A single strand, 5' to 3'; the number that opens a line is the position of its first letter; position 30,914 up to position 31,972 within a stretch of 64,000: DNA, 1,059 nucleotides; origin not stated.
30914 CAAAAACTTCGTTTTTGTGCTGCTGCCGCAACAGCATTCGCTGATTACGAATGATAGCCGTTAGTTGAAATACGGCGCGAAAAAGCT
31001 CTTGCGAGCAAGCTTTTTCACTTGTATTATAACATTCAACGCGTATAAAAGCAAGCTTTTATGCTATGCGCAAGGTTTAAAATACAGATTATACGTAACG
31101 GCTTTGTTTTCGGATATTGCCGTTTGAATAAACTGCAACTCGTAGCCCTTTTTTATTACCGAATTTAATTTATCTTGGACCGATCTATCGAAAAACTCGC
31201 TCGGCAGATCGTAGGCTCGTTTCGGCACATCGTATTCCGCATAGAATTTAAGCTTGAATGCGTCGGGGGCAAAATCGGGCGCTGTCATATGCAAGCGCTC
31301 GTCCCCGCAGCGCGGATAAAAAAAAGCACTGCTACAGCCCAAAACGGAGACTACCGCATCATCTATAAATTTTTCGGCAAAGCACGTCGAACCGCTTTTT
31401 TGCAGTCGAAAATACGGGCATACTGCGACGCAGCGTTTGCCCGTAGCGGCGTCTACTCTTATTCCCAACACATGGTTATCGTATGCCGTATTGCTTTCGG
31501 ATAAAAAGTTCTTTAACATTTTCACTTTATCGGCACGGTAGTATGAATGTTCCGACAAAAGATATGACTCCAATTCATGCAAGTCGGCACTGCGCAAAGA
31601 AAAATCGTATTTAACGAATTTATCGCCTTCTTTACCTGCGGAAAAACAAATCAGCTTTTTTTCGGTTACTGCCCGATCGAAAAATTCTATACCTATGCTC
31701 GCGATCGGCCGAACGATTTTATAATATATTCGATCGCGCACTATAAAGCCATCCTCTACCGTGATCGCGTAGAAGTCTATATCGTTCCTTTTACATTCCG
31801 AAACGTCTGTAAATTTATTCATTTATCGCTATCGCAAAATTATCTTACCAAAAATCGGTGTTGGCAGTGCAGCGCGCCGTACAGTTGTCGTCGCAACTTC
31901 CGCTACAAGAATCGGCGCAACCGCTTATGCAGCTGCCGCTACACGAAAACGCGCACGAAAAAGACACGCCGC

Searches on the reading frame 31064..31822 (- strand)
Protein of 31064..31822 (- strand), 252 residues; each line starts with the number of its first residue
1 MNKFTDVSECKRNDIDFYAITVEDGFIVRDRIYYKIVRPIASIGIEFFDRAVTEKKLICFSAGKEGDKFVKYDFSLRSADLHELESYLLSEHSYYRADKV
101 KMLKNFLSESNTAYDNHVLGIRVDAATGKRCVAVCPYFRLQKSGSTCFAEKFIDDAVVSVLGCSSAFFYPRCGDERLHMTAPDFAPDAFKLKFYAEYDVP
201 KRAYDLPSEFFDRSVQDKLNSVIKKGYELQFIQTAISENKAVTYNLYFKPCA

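Call 6: search_protein_families(library=ncbifam, proteins=[window:31064-31822:-], max_evalue=1)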
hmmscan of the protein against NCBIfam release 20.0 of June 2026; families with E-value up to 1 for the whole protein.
window:31064-31822:- (252 aa): 0 families

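Call 7: search_protein_families(library=pfam, proteins=[window:31064-31822:-], max_evalue=1)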
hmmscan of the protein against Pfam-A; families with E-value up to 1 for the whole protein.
window:31064-31822:- (252 aa): 0 families

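Call 31: find_homologous_proteins(query=window:31064-31822:-, max_evalue=0.01)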
Query window:31064-31822:- (252 aa): 1 proteins with E <= 0.01 among 376 candidates.
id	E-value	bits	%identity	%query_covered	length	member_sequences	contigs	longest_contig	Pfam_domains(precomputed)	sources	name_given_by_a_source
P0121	4.0e-154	530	96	97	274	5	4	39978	-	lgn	-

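Call 35: search_solved_structures(query=window:31064-31822:-, max_evalue=10)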
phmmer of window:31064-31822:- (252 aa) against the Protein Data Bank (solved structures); distinct sequences matched with E-value up to 10: 2.
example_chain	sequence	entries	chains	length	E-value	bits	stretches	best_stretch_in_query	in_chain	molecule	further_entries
1of3_A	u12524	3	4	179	0.2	14.7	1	2-96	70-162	BETA-MANNOSIDASE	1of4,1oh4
6tn6_A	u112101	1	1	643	0.25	14.5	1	2-97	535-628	Mannan endo-1,4-beta-mannosidase. Glycosyl Hydrolase family 5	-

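Call 42: search_protein_representatives(protein=window:31064-31822:-)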
Query: 252 residues. Proteins with E-value up to 0.001 (for the whole library): 14; up to 1e-10: 7; up to 1e-30: 2. The best 14 are listed.
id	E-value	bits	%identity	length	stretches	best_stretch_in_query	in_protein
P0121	1.3e-154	529.6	96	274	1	8-252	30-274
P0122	4.8e-37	144.5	37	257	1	10-250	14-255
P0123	5.3e-18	82.2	28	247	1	14-249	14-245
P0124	7.4e-15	71.9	30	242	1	7-201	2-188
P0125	2.0e-14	70.5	31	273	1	15-249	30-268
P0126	4.0e-12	62.9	30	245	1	15-250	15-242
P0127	5.5e-12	62.5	29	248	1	15-249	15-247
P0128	8.8e-10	55.3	25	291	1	14-207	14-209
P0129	3.9e-08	49.9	26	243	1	13-249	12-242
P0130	5.0e-08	49.5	26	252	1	9-249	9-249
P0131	9.9e-08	48.5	25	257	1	15-249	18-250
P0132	3.8e-07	46.6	26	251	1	12-248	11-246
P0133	1.4e-05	41.5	25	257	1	9-249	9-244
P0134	4.3e-04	36.6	25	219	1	89-249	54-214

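Call 44: predict_structure(protein=window:31064-31822:-)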
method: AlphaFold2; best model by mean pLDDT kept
length: 252 residues; sequences in the alignment: 1
mean_pLDDT: 34.5   pTM: 0.25
mean pLDDT of the five models: 34.5, 34.2, 32.6, 32.5, 29.8
residues with pLDDT >= 90: 0; 70-90: 0; 50-70: 27; < 50: 225
segments of 3 or more residues with pLDDT < 50: 1-81, 90-96, 109-215, 226-252
pLDDT, mean of each block of 10 residues (from residue 1): 31 29 30 26 26 32 27 36 52 45 51 36 33 31 26 26 24 23 27 29 33 50 51 40 45 43
secondary structure, 60 per line:
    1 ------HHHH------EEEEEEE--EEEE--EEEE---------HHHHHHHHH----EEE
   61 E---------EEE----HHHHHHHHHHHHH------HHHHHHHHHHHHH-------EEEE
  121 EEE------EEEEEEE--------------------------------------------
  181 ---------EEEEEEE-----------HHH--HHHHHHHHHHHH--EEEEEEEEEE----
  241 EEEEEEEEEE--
elements in order: H7-10 E17-23 E26-29 E32-35 H45-53 E58-61 E71-73 H78-90 H97-109 E117-123 E130-136 E190-196 H213-224 E227-236 E241-250

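Call 46: search_protein_families(library=pfam, alignment_id=A1, max_evalue=10)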
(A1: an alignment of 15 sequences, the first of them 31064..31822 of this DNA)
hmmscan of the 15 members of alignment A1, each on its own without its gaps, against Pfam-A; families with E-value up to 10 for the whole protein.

A. member 1, window:31064-31822:- (252 aa): 0 families

B. families by the number of members that match (of 15 scanned): 10 families
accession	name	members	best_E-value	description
PF13411.12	MerR_1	1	4.1e-13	MerR HTH family regulatory protein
PF00376.29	MerR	1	2.2e-09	MerR family regulatory protein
PF08418.15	Pol_alpha_B_N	1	0.046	DNA polymerase alpha subunit B N-terminal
PF17423.7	SwrA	1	0.063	Swarming motility protein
PF04468.17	PSP1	1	0.069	PSP1 C-terminal conserved region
PF17209.9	Hfq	1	0.11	Hfq protein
PF09070.16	PFU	1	0.15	PFU (PLAA family ubiquitin binding)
PF08564.16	CDC37_C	1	0.16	Cdc37 C terminal domain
PF07028.16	DUF1319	1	0.21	Protein of unknown function (DUF1319)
PF19974.5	TCAD9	1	0.27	Ternary complex associated domain 9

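Call 47: search_solved_structures(query=A1, max_evalue=10, show_alignments=2)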
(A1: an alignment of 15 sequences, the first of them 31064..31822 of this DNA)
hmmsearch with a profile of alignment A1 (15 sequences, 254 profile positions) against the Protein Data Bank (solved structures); distinct sequences matched with E-value up to 10: 0.

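Call 51: predict_structure(alignment_id=A1)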
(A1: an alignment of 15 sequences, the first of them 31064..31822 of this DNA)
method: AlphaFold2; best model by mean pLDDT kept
length: 252 residues; sequences in the alignment: 15
mean_pLDDT: 86.6   pTM: 0.86
mean pLDDT of the five models: 86.6, 86.6, 86.2, 85.9, 84.5
residues with pLDDT >= 90: 137; 70-90: 88; 50-70: 22; < 50: 5
segments of 3 or more residues with pLDDT < 50: 1-5
pLDDT, mean of each block of 10 residues (from residue 1): 46 82 91 88 88 91 90 87 89 95 96 92 87 95 78 95 87 84 97 86 66 83 86 95 93 73
secondary structure, 60 per line:
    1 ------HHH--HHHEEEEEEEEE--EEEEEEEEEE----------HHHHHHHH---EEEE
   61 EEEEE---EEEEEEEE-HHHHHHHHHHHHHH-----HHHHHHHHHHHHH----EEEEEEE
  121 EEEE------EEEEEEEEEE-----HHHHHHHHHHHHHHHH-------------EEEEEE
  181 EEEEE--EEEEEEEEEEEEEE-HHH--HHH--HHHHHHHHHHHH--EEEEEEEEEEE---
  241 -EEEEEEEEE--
elements in order: E15-23 E26-35 H46-53 E57-65 E69-76 H78-91 H97-109 E114-124 E131-140 H146-161 E175-185 E188-201 H213-224 E227-237 E242-250

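Call 53: fold_search(model_id=the predicted structure, library=pdb)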
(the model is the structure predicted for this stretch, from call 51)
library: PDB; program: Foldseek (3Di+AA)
matches with E <= 10: 666; with E <= 0.001: 22
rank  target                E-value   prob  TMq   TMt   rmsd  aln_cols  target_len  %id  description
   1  4ee8                  3.0e-05  1.00  0.53  0.46   5.9       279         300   12  Crystal structure of the Novel Phenazine Prenyltransferase EpzP (wildtype) (released 2012-11-14)
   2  5ynu_B                1.2e-04  1.00  0.46  0.39   6.9       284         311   10  Crystal structure of an aromatic prenyltransferase FAMD1 from Fischerella ambigua UTEX 1903 in complex with INN (released 2018-08-29)
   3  5ynw_A                1.4e-04  1.00  0.50  0.43   6.4       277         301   10  Crystal structure of an aromatic prenyltransferase FAMD1 from Fischerella ambigua UTEX 1903 in complex with DMASPP and (released 2018-08-29)
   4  5z45_B                1.8e-04  1.00  0.51  0.46   6.5       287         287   10  Crystal structure of prenyltransferase AmbP1 pH6.5 complexed with GSPP and cis-indolyl vinyl isonitrile (released 2018-06-06)
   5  5yk9_B                2.2e-04  1.00  0.51  0.45   7.1       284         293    9  Crystal structure of selenomethionine-labelled indole prenyltransferase AmbP1 (released 2018-06-06)
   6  4ld7_O                2.5e-04  1.00  0.55  0.39   7.1       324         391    9  Crystal structure of AnaPT from Neosartorya fischeri (released 2013-12-11)
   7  5z45_A                2.6e-04  1.00  0.49  0.44   6.8       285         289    9  Crystal structure of prenyltransferase AmbP1 pH6.5 complexed with GSPP and cis-indolyl vinyl isonitrile (released 2018-06-06)
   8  5z43_B                2.8e-04  1.00  0.49  0.44   6.7       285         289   10  Crystal structure of prenyltransferase AmbP1 apo structure (released 2018-06-06)
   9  7xvj_B                3.1e-04  1.00  0.50  0.34   9.2       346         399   12  Crystal structure of CdpNPT in complex with harmol (released 2023-04-05)
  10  9iia_B                3.3e-04  1.00  0.58  0.38   7.6       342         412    8  Crystal structure of the free histidine prenyltransferase FunA (released 2024-12-11)
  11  7xvj_D                3.7e-04  1.00  0.54  0.39   8.5       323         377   11  Crystal structure of CdpNPT in complex with harmol (released 2023-04-05)
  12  5yk9_A                3.9e-04  1.00  0.50  0.45   6.2       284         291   10  Crystal structure of selenomethionine-labelled indole prenyltransferase AmbP1 (released 2018-06-06)
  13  5z44_A                3.9e-04  1.00  0.50  0.45   6.3       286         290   10  Crystal structure of prenyltransferase AmbP1 complexed with GSPP (released 2018-06-06)
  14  9iia_A                4.1e-04  1.00  0.57  0.36   8.2       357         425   10  Crystal structure of the free histidine prenyltransferase FunA (released 2024-12-11)
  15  8db0_C                4.1e-04  1.00  0.54  0.38   9.5       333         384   11  Crystal structure of DMATS1 prenyltransferase in complex with L-Trp and DMSPP (released 2022-09-28)
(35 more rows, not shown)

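Call 74: find_encoding_contigs(protein=P0121, flank=4000, max_places=3)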
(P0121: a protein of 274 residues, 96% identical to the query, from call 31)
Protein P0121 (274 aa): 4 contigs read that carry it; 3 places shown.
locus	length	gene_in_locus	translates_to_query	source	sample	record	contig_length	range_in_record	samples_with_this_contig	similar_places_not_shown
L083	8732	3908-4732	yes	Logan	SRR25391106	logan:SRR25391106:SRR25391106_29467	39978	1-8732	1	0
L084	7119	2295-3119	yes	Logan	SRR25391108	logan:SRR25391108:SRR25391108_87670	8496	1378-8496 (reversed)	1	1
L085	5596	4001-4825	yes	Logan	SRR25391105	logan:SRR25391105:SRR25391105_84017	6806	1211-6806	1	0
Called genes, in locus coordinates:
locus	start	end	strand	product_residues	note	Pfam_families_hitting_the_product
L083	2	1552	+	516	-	?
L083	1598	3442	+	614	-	PF00009:GTP_EFTU, PF01926:MMR_HSR1 (weak), PF22042:EF-G_D2, PF03144:GTP_EFTU_D2, PF00679:EFG_C, PF21018:BipA_C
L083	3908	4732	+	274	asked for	-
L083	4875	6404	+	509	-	PF00117:GATase, PF07722:Peptidase_C26 (weak), PF02540:NAD_synthase (faint), PF03054:tRNA_Me_trans (weak), PF00958:GMP_synt_C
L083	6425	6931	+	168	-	-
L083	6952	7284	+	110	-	-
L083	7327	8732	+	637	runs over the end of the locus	PF00330:Aconitase, PF00694:Aconitase_C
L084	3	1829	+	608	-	?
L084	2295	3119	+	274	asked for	-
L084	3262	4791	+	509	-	PF00117:GATase, PF07722:Peptidase_C26 (weak), PF02540:NAD_synthase (faint), PF03054:tRNA_Me_trans (weak), PF00958:GMP_synt_C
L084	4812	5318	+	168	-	-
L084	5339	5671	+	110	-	-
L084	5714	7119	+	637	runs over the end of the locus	PF00330:Aconitase, PF00694:Aconitase_C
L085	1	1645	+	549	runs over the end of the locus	PF00682:HMGL-like, PF22615:IPMS_D2, PF08502:LeuA_dimer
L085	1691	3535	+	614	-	PF00009:GTP_EFTU, PF01926:MMR_HSR1 (weak), PF22042:EF-G_D2, PF03144:GTP_EFTU_D2, PF00679:EFG_C, PF21018:BipA_C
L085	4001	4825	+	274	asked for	-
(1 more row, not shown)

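Call 77: find_encoding_contigs(protein=P0126, flank=3000, max_places=2)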
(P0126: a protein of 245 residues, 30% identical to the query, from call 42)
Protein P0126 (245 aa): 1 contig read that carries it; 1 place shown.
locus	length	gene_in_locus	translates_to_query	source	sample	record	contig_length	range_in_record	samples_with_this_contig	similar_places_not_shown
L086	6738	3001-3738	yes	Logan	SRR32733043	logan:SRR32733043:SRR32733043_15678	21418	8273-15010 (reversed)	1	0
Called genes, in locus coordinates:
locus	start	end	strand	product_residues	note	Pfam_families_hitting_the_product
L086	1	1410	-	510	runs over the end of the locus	PF01073:3Beta_HSD (faint), PF04321:RmlD_sub_bind, PF07993:NAD_binding_4 (faint), PF13460:NAD_binding_10 (weak), PF16363:GDP_Man_Dehyd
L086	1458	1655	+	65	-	-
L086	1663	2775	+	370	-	PF04055:Radical_SAM, PF13353:Fer4_12 (weak)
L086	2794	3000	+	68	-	-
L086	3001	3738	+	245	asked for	-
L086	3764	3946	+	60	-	-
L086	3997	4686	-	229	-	PF04973:NMN_transporter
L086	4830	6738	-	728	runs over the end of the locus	PF09371:Tex_N, PF22706:Tex_central_region, PF16921:Tex_YqgF, PF14639:YqgF, PF14635:HHH_7, PF12836:HHH_3, PF17674:HHH_9, PF00575:S1, +1 more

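Call 78: find_encoding_contigs(protein=P0129, flank=3000, max_places=2)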
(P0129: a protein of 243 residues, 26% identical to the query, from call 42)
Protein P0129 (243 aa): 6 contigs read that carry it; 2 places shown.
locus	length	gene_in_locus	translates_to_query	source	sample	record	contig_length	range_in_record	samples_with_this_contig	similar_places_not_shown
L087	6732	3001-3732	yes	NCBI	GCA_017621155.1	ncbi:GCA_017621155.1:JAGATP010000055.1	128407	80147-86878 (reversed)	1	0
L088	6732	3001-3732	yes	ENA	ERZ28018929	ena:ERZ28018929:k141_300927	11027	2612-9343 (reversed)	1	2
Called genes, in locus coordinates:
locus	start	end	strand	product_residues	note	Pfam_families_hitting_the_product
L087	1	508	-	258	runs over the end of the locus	PF02311:AraC_binding, PF07883:Cupin_2 (weak), PF00165:HTH_AraC (weak), PF12833:HTH_18, PF00165:HTH_AraC (weak)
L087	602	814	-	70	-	PF13560:HTH_31 (weak), PF12844:HTH_19, PF01381:HTH_3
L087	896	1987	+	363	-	PF04055:Radical_SAM, PF13353:Fer4_12 (weak)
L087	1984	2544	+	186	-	PF00293:NUDIX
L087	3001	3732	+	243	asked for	-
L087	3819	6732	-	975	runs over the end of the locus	PF01915:Glyco_hydro_3_C, PF14310:Fn3-like, PF00933:Glyco_hydro_3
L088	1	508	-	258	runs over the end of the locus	PF02311:AraC_binding, PF07883:Cupin_2 (weak), PF00165:HTH_AraC (weak), PF12833:HTH_18, PF00165:HTH_AraC (weak)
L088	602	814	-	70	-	PF13560:HTH_31 (weak), PF12844:HTH_19, PF01381:HTH_3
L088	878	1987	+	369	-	PF13353:Fer4_12 (weak), PF04055:Radical_SAM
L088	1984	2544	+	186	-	PF00293:NUDIX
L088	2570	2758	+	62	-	-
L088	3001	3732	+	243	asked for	-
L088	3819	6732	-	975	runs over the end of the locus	PF01915:Glyco_hydro_3_C, PF14310:Fn3-like, PF00933:Glyco_hydro_3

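Call 80: search_protein_families(library=ncbifam, proteins=[L087:1984-2541:+, L087:896-1984:+, L087:3001-3729:+, L086:3001-3735:+], max_evalue=0.001)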
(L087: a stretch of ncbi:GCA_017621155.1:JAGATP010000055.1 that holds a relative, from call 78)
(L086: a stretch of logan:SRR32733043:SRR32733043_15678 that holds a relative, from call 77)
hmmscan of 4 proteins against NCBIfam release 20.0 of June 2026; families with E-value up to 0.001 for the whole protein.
L087:1984-2541:+ (186 aa): 4 families
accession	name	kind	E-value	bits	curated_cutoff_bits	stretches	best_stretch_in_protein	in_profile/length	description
NF002995.0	PRK03759.1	equivalog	5e-33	114.3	127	1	2-169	7-168/185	isopentenyl-diphosphate Delta-isomerase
TIGR02150.1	IPP_isom_1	equivalog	6.8e-28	97.5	105.8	1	4-166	1-157/159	isopentenyl-diphosphate delta-isomerase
NF011922.0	PRK15393.1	equivalog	6.5e-08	32.4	152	1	6-104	15-110/182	NUDIX hydrolase YfcD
NF041653.1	Nud_hyd_Meth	equivalog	8.5e-07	28.9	300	1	24-164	22-153/170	Nudix hydrolase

L087:896-1984:+ (363 aa): 60 families (the best 25 are shown)
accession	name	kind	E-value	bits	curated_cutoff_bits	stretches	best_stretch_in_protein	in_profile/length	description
NF047865.1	rSAM_PapB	equivalog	7.1e-42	143.8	340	1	6-312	3-327/330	PapB family radical SAM/SPASM ranthipeptide maturase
TIGR04115.1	rSAM_Cxxx_rpt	equivalog_domain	1.6e-39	136.4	350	1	5-267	1-280/359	radical SAM peptide maturase, CXXX-repeat target family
TIGR04064.1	rSAM_nif11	equivalog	5.2e-34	117.7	518.7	2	3-174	75-256/459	nif11-like peptide radical SAM maturase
TIGR04068.1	rSAM_ocin_clost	equivalog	7.2e-29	101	500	1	2-143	80-228/462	Cys-rich peptide radical SAM maturase CcpM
TIGR03974.1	rSAM_six_Cys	equivalog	2.2e-27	96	425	1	4-323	95-438/451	thioether cross-link-forming SCIFF peptide maturase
TIGR03906.1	quino_hemo_SAM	equivalog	2.4e-25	89.1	453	1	4-130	92-224/467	quinohemoprotein amine dehydrogenase maturation protein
TIGR03978.1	rSAM_paired_1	equivalog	1e-24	87.2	370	1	10-173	87-262/466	His-Xaa-Ser system radical SAM maturase HxsB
NF035951.1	rSAM_RumMC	equivalog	4.1e-22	78.5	720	1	4-131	110-243/510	RumMC family radical SAM sactipeptide maturase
NF040492.1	not_ScfB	exception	8.7e-22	77.6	855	1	6-334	95-448/450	ScfB-related radical SAM/SPASM orphan maturase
NF038170.1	lachnocin_rSAM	equivalog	1.7e-16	60.1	550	1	3-139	73-215/440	lachnocin radical SAM maturase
NF038107.1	rSAM_NF038107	equivalog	1.1e-15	57.3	600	1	3-138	82-224/444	Cys-every-fifth radical SAM/SPASM peptide maturase CefB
TIGR04148.1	GG_samocin_CFB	equivalog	1.3e-15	57.6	300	1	4-145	15-175/411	radical SAM peptide maturase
TIGR04280.1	geopep_mat_rSAM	hypoth_equivalog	2.6e-15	56.4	400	1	5-129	83-212/428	geopeptide radical SAM maturase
TIGR03942.1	sulfatase_rSAM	equivalog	6.5e-15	55.1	349.45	1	12-132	7-133/363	anaerobic sulfatase maturase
TIGR04084.1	rSAM_AF0577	subfamily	6.6e-14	51.6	225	1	11-298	2-281/347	TIGR04084 family radical SAM/SPASM domain-containing protein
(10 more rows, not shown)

L087:3001-3729:+ (243 aa): 0 families

L086:3001-3735:+ (245 aa): 0 families

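Call 81: find_encoding_contigs(protein=P0125, flank=3000, max_places=1)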
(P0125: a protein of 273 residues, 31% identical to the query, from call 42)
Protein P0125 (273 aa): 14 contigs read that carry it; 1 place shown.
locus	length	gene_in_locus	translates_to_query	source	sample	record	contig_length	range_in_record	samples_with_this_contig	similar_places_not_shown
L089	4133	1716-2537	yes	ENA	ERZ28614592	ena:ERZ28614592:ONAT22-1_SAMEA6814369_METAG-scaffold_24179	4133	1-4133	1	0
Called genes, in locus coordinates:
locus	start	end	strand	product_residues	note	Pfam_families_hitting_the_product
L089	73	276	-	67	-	PF13560:HTH_31, PF12844:HTH_19, PF01381:HTH_3, PF13443:HTH_26 (weak)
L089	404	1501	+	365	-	PF04055:Radical_SAM, PF13353:Fer4_12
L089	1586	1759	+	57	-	-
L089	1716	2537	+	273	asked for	-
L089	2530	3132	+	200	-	PF00293:NUDIX (faint)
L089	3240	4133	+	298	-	?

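Call 82: find_encoding_contigs(protein=P0128, flank=3000, max_places=1)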
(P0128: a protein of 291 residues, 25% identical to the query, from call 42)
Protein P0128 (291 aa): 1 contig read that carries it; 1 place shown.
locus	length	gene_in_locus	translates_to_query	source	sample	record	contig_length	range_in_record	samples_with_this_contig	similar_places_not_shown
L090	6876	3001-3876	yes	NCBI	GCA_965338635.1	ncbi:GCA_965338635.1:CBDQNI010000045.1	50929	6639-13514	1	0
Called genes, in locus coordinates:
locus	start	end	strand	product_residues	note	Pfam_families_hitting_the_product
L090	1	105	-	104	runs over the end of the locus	-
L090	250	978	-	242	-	PF16227:DUF4886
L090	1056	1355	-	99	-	PF01381:HTH_3, PF13443:HTH_26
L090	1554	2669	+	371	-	PF13353:Fer4_12 (weak), PF04055:Radical_SAM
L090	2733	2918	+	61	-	-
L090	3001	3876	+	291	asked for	-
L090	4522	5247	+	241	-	PF00072:Response_reg, PF04397:LytTR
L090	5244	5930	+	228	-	PF14501:HATPase_c_5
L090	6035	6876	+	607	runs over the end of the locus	PF00005:ABC_tran, PF02463:SMC_N (faint), PF13304:AAA_21 (faint)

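Call 83: find_encoding_contigs(protein=P0130, flank=3000, max_places=1)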
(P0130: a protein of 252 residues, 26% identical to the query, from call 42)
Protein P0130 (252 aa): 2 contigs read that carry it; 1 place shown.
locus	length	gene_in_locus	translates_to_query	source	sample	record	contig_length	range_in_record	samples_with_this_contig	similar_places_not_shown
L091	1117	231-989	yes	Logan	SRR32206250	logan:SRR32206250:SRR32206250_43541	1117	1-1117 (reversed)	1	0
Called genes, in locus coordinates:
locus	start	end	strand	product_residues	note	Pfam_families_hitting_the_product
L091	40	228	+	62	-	-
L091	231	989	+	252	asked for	-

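Call 84: find_encoding_contigs(protein=P0133, flank=3000, max_places=1)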
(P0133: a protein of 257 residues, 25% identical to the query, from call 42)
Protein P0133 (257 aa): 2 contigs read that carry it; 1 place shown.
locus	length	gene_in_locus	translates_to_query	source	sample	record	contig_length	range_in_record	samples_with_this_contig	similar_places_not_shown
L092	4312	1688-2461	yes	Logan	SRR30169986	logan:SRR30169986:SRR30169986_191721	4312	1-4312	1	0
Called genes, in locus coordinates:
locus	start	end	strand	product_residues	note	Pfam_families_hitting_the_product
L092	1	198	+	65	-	?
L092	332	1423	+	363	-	PF04055:Radical_SAM, PF13353:Fer4_12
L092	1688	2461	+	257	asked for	-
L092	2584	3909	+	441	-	PF04055:Radical_SAM, PF13353:Fer4_12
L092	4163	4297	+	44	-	-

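Call 86: search_protein_families(library=ncbifam, proteins=[L089:2530-3129:+, L092:2584-3906:+], max_evalue=0.00001)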
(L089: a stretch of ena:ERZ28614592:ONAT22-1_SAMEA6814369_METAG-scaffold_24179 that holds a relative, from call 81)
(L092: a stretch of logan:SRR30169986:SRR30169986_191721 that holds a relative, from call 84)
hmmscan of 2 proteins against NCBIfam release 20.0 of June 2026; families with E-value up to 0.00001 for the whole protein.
L089:2530-3129:+ (200 aa): 2 families
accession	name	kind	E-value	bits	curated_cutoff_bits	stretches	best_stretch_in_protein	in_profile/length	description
NF002995.0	PRK03759.1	equivalog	1.6e-25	89.9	127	1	2-181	7-166/185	isopentenyl-diphosphate Delta-isomerase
TIGR02150.1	IPP_isom_1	equivalog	1.3e-20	73.8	105.8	1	5-180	2-155/159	isopentenyl-diphosphate delta-isomerase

L092:2584-3906:+ (441 aa): 46 families (the best 25 are shown)
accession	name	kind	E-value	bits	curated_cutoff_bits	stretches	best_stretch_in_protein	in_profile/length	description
TIGR04463.1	rSAM_vs_C_rich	equivalog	1.6e-39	135.9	525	1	18-413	11-403/438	TIGR04463 family radical SAM/SPASM RiPP maturase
TIGR04334.1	rSAM_Clo7bot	equivalog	2.8e-36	125.1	600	1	47-432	51-434/440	radical SAM/SPASM domain Clo7bot peptide maturase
TIGR04280.1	geopep_mat_rSAM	hypoth_equivalog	3.2e-36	125.2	400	2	1-227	1-231/428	geopeptide radical SAM maturase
NF038107.1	rSAM_NF038107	equivalog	3.9e-36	124.8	600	2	1-254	1-263/444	Cys-every-fifth radical SAM/SPASM peptide maturase CefB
NF047865.1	rSAM_PapB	equivalog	4.5e-35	121.4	340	1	85-406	3-320/330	PapB family radical SAM/SPASM ranthipeptide maturase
NF052473.1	rSAM_FlmE_OhkG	exception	3.7e-31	108.4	500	1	14-435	13-459/481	FlmE/OhkG family radical SAM/SPASM peptide maturase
TIGR04064.1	rSAM_nif11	equivalog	1.2e-27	96.8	518.7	2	76-209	69-209/459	nif11-like peptide radical SAM maturase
TIGR03974.1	rSAM_six_Cys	equivalog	6.3e-24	84.7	425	2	84-205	96-225/451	thioether cross-link-forming SCIFF peptide maturase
NF041298.1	rSAM_mat_DynA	equivalog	6.9e-21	74.6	450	1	89-244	5-164/356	dynobactin maturation radical SAM/SPASM protein DynA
NF040492.1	not_ScfB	exception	8.3e-21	74.4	855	1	90-412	100-424/450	ScfB-related radical SAM/SPASM orphan maturase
TIGR04068.1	rSAM_ocin_clost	equivalog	7.2e-20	71.3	500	1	18-404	10-421/462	Cys-rich peptide radical SAM maturase CcpM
TIGR03906.1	quino_hemo_SAM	equivalog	1e-18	67.3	453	2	86-199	95-216/467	quinohemoprotein amine dehydrogenase maturation protein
TIGR04083.1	rSAM_pep_methan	hypoth_equivalog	5.9e-17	61.6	300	2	87-249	2-161/376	TIGR04083 family peptide-modifying radical SAM enzyme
TIGR04136.1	rSAM_FibroRumin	equivalog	4.3e-16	58.8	400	1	47-408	53-423/458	FibroRumin system radical SAM peptide maturase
TIGR02668.1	moaA_archaeal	equivalog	9.7e-16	57.6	325.25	1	86-243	11-159/303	GTP 3',8-cyclase MoaA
TIGR04115.1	rSAM_Cxxx_rpt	equivalog_domain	6.5e-14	52.2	350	1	85-229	2-158/359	radical SAM peptide maturase, CXXX-repeat target family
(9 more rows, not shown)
